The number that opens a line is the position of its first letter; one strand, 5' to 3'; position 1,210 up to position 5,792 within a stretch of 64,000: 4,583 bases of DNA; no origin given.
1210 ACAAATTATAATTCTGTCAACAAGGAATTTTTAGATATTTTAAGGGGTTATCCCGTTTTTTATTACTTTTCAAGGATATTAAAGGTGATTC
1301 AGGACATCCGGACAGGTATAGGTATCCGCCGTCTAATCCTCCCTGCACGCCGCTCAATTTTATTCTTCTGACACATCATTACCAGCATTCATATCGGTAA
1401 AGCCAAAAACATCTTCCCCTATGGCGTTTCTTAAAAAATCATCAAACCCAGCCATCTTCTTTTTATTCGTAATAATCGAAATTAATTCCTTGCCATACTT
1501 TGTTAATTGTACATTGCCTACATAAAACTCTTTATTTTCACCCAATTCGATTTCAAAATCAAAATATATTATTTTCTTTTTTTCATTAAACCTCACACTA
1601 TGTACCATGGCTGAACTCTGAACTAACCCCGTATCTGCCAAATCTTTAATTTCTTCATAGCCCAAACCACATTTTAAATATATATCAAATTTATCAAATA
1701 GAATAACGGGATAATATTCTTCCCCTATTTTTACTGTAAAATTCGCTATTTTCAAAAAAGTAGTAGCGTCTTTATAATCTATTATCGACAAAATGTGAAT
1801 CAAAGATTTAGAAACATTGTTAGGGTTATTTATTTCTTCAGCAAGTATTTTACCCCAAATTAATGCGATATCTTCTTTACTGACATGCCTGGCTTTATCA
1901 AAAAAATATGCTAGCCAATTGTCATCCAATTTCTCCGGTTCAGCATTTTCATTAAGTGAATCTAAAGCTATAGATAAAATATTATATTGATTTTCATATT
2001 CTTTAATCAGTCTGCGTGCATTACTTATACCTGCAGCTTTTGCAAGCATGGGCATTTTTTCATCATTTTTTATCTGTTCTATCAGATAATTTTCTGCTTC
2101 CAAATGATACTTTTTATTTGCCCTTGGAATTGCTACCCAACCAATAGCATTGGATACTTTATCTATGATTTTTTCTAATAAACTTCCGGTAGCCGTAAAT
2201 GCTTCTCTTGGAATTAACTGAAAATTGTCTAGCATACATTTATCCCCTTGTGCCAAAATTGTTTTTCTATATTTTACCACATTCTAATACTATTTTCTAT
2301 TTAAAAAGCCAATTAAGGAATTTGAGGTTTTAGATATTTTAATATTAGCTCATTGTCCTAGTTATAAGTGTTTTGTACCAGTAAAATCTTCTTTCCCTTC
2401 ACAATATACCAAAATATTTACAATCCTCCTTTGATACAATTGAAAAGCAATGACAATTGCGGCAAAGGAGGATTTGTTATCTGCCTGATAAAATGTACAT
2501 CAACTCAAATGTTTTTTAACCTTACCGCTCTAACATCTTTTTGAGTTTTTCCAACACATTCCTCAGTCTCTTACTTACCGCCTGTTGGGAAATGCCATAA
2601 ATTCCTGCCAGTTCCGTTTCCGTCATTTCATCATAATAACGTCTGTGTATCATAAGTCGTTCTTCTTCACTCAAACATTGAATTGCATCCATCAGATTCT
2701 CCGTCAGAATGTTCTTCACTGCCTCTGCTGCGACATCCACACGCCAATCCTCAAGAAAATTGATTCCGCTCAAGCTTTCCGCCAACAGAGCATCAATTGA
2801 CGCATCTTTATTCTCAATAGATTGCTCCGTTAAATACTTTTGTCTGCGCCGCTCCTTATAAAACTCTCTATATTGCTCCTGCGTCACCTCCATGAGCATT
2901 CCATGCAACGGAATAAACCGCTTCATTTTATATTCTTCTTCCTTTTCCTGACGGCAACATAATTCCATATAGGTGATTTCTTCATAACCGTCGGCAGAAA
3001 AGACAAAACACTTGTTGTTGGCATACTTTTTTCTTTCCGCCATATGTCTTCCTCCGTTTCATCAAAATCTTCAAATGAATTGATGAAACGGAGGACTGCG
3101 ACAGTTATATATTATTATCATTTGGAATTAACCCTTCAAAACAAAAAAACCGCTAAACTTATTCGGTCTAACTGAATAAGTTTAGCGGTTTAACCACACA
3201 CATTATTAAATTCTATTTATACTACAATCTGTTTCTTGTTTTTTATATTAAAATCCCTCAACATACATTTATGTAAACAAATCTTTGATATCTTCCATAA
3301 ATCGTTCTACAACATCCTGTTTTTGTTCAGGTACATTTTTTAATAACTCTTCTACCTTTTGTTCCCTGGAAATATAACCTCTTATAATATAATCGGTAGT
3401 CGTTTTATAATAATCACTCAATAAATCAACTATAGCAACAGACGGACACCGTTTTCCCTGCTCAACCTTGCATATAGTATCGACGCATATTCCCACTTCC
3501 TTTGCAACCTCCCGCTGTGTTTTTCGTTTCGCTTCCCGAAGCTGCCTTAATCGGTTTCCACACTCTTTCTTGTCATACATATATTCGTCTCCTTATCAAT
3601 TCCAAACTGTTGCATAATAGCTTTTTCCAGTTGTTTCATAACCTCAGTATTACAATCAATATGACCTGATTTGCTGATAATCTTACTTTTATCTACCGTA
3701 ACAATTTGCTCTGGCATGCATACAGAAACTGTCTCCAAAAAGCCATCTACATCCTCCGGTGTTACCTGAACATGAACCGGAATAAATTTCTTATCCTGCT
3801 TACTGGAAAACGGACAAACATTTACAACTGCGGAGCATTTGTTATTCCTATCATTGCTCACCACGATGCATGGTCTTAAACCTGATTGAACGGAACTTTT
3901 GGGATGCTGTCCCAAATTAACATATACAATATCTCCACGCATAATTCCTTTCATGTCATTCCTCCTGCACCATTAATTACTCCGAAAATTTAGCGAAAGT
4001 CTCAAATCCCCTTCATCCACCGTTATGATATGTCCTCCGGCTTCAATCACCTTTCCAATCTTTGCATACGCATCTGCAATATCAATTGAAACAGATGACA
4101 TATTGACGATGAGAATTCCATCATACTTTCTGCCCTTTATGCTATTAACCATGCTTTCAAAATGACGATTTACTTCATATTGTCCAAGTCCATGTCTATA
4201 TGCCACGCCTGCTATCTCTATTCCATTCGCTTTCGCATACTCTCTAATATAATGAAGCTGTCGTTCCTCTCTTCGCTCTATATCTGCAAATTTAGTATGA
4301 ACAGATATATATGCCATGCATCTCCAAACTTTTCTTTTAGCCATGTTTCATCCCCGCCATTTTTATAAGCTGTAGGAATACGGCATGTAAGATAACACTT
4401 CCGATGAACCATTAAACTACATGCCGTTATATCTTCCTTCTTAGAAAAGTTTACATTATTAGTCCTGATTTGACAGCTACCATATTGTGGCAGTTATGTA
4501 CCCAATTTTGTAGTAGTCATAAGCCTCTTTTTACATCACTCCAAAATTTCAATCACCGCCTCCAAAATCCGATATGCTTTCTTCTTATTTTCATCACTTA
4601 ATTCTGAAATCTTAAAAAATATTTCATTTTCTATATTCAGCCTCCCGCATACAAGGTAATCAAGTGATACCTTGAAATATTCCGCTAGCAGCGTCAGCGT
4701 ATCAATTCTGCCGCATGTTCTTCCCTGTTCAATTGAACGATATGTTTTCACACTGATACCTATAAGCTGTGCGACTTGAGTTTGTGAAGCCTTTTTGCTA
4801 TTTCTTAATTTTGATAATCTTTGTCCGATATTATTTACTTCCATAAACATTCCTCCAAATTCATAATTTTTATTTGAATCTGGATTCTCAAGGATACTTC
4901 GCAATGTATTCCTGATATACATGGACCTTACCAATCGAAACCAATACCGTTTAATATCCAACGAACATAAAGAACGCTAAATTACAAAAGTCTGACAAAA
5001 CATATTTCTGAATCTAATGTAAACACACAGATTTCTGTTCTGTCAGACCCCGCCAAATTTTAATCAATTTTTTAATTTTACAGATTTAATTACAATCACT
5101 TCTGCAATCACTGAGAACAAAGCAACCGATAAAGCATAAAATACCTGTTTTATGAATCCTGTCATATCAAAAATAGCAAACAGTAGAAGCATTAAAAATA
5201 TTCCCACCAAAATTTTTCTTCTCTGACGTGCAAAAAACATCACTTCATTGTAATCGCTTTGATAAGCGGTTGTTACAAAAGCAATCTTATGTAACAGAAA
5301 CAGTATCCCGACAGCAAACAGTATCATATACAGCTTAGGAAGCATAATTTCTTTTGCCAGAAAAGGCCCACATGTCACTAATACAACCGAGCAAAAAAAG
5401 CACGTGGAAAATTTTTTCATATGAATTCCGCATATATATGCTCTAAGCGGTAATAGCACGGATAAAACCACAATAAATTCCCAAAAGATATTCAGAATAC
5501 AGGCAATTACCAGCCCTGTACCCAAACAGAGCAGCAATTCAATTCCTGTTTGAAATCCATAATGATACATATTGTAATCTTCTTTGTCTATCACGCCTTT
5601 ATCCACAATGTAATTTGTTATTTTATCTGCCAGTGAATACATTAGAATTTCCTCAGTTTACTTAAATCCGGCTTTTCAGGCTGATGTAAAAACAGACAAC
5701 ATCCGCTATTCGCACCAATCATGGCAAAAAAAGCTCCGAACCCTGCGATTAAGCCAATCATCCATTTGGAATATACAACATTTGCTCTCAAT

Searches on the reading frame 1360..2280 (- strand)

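Call 107: search_protein_families(library=pfam, proteins=[window:1360-2280:-], max_evalue=0.0001)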
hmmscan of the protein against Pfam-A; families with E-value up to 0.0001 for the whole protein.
window:1360-2280:- (306 aa): 1 family
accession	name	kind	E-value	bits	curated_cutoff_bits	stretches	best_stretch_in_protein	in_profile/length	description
PF10987.13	DUF2806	-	6.8e-27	95.2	24.5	1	92-275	9-213/221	Protein of unknown function (DUF2806)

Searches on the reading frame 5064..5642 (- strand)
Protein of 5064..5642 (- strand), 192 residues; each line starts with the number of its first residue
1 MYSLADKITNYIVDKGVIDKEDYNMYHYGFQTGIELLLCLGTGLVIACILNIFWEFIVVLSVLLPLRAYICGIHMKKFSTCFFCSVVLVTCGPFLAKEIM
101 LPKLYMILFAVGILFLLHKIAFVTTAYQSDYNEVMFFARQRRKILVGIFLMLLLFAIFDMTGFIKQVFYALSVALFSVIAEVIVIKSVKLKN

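Call 107: search_protein_families(library=pfam, proteins=[window:5064-5642:-], max_evalue=0.0001)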
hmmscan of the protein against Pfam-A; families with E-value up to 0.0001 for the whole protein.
window:5064-5642:- (192 aa): 1 family
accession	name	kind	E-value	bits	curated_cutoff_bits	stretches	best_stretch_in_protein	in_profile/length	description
PF04647.20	AgrB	-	1.7e-24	86.6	23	1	5-177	1-176/185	Accessory gene regulator B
